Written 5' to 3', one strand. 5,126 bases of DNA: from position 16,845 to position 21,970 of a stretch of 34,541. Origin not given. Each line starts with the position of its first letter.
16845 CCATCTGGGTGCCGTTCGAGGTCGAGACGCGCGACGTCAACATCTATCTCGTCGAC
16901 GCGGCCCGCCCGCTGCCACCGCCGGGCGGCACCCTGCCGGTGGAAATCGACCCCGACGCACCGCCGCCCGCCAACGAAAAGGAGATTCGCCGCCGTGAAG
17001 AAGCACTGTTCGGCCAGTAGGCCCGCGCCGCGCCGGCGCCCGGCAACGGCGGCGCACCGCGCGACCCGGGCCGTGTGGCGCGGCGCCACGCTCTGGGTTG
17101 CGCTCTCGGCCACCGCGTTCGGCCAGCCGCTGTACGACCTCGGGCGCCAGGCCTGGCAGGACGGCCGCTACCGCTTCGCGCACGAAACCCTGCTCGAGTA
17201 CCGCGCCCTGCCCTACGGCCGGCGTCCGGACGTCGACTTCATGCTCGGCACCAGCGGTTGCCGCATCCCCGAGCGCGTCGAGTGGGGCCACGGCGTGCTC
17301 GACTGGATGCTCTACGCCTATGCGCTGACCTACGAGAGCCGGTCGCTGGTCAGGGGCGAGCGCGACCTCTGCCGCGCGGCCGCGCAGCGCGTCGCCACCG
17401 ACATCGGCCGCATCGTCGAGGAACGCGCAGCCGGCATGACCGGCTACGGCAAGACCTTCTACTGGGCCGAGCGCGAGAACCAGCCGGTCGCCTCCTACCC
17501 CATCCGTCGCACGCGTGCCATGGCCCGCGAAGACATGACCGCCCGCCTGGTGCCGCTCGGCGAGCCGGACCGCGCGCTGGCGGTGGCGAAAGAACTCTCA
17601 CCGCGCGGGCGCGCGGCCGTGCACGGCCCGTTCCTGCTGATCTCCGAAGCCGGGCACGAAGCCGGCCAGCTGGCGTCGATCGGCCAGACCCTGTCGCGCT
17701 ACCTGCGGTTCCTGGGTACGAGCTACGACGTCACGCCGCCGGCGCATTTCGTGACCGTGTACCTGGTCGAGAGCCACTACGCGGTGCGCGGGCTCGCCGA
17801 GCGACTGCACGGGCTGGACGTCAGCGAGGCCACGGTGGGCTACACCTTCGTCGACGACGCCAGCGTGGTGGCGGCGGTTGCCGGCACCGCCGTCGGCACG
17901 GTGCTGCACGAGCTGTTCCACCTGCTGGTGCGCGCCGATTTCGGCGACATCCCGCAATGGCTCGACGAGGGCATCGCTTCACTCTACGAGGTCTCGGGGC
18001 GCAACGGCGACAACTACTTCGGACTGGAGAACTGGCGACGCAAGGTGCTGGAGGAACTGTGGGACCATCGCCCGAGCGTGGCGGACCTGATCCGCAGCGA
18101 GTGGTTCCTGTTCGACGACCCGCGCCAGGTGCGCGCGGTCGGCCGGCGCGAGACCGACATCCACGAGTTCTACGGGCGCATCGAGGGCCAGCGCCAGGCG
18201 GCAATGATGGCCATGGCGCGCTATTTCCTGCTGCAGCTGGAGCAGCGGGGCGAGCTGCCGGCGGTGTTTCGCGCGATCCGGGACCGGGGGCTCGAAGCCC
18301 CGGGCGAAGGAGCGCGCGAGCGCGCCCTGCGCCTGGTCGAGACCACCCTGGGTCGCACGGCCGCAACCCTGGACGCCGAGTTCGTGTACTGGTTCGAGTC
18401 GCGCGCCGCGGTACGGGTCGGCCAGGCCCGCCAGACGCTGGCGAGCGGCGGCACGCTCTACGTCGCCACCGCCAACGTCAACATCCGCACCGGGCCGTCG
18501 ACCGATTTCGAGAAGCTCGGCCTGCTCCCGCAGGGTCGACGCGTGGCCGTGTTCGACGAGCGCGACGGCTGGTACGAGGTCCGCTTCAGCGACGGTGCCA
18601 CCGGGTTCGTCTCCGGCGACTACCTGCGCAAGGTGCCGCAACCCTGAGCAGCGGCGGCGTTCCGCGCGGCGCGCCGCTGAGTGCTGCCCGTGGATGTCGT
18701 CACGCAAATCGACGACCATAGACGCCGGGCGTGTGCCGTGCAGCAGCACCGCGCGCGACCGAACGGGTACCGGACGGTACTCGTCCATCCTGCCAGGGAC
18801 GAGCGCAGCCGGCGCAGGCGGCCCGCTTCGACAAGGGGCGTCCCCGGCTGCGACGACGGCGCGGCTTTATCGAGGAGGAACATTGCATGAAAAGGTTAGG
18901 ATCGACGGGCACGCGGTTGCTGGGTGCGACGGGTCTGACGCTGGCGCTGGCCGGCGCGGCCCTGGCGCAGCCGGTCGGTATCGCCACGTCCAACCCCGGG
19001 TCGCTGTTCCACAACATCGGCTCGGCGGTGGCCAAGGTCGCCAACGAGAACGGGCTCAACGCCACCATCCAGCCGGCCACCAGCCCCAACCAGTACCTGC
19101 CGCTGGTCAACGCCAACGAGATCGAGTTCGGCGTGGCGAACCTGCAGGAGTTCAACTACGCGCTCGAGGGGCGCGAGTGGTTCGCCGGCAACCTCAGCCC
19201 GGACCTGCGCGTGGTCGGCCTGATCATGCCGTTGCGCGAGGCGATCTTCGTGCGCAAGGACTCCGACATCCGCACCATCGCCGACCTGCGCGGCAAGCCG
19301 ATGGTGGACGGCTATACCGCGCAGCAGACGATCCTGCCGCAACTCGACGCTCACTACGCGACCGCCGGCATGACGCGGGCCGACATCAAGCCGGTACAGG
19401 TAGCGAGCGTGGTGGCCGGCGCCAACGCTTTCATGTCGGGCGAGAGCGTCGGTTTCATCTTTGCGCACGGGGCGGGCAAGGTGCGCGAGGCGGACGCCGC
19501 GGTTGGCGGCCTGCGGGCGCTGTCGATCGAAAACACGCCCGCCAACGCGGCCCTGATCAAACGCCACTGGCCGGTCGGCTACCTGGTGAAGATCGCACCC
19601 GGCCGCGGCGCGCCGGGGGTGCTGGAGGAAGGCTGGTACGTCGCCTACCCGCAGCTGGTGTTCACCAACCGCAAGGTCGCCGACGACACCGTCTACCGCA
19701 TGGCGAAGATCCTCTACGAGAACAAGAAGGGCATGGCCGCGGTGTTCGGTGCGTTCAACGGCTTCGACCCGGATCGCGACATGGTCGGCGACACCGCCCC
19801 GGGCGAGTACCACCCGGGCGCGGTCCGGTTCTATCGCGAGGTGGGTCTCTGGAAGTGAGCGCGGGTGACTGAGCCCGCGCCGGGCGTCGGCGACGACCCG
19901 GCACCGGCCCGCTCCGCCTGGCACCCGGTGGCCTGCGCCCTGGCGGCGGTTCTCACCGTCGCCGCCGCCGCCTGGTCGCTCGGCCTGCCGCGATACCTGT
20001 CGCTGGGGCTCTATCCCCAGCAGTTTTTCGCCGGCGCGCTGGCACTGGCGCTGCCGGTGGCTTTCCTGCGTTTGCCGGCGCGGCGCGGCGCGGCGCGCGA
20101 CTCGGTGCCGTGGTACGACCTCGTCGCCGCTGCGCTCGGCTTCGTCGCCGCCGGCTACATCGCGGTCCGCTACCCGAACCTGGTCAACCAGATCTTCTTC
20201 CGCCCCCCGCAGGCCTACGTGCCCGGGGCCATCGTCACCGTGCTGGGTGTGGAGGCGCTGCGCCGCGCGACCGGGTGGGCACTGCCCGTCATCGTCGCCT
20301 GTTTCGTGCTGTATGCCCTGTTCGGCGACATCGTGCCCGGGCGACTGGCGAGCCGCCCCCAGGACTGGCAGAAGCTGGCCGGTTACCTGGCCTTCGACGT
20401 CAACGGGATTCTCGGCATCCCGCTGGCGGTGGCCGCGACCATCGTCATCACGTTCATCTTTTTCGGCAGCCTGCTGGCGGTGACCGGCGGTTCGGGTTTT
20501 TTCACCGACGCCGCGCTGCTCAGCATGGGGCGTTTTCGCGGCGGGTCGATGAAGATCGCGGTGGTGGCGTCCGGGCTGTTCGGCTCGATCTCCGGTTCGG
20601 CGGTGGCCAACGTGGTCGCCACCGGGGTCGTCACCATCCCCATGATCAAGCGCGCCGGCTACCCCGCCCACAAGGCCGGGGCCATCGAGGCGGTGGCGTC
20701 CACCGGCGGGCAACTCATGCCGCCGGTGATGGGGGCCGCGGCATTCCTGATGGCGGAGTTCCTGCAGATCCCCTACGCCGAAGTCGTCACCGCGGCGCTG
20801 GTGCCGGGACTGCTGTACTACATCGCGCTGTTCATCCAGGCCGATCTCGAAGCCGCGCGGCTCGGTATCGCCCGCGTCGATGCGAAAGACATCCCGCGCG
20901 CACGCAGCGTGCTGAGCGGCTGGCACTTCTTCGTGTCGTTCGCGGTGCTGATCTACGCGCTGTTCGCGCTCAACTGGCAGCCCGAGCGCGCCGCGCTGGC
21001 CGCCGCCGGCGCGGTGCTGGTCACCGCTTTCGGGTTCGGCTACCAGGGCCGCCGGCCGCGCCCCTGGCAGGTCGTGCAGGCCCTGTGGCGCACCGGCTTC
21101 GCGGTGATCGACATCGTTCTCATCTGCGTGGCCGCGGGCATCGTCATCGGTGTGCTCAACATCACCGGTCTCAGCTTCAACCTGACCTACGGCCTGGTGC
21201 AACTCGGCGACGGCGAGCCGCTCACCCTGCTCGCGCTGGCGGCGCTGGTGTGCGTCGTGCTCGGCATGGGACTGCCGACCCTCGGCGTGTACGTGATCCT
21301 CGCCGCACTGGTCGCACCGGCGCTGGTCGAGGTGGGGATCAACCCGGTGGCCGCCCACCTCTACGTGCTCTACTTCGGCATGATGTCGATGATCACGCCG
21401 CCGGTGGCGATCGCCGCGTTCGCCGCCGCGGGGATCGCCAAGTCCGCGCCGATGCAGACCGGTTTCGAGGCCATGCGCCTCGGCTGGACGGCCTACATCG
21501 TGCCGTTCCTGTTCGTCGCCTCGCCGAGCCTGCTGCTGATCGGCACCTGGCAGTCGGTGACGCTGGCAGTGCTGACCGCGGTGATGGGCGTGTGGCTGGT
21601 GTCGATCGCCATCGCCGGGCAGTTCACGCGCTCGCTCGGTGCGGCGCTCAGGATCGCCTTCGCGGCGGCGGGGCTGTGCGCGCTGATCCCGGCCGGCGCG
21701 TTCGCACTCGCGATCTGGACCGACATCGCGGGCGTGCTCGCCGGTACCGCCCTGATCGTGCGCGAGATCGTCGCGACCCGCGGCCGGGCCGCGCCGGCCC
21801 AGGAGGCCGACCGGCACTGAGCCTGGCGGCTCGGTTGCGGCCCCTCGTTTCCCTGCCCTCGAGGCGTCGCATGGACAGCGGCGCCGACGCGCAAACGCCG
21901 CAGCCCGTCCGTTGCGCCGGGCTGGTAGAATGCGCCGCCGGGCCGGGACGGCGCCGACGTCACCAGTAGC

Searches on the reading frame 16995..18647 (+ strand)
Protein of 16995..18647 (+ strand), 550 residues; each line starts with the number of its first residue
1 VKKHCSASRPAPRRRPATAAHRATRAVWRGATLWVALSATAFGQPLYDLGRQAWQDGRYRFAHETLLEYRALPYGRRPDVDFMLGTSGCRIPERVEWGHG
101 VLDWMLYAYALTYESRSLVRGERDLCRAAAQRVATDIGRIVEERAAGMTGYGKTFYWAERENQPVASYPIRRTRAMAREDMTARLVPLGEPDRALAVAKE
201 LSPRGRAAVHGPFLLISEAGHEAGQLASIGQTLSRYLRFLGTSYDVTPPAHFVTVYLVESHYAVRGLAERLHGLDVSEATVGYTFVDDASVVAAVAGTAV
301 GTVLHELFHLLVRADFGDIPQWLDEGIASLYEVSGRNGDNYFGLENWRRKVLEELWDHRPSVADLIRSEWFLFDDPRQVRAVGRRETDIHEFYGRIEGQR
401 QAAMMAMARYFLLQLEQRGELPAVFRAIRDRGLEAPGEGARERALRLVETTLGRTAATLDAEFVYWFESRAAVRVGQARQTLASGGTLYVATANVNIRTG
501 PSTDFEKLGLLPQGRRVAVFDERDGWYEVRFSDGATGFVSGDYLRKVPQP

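Call 21: search_protein_families(library=pfam, proteins=[window:16995-18647:+], max_evalue=0.0001)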
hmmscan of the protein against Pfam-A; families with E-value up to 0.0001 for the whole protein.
window:16995-18647:+ (550 aa): 1 family
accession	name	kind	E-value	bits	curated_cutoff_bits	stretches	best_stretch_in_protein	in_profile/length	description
PF08239.17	SH3_3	-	1.6e-15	57.4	27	1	494-544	2-53/54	Bacterial SH3 domain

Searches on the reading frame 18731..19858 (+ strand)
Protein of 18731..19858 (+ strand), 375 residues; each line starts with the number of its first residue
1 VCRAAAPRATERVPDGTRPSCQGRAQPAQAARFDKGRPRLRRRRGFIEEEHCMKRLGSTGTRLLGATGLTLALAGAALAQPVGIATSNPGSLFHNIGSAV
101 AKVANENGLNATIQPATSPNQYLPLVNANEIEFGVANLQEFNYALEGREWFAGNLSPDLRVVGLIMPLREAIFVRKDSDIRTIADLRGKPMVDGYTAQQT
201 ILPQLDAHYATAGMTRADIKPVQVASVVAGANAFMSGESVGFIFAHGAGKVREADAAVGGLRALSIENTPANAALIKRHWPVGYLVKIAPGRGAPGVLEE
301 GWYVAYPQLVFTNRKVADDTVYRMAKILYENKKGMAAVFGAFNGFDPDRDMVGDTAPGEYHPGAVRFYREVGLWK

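Call 21: search_protein_families(library=pfam, proteins=[window:18731-19858:+], max_evalue=0.0001)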
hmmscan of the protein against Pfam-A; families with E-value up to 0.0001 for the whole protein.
window:18731-19858:+ (375 aa): 2 families
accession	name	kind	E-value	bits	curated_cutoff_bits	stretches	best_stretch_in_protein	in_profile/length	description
PF16868.10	NMT1_3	-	4.2e-29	102.5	27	1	84-372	1-289/289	NMT1-like family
PF09084.16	NMT1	-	1.4e-06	28.8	20.5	1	106-227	18-130/216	NMT1/THI5 like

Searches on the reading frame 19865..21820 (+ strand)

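Call 21: search_protein_families(library=pfam, proteins=[window:19865-21820:+], max_evalue=0.0001)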
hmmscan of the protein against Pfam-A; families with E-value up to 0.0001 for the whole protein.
window:19865-21820:+ (651 aa): 1 family
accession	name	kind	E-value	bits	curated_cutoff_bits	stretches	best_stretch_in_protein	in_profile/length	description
PF06808.19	DctM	-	4.3e-91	306.2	23.8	1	124-561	2-409/413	Tripartite ATP-independent periplasmic transporter, DctM component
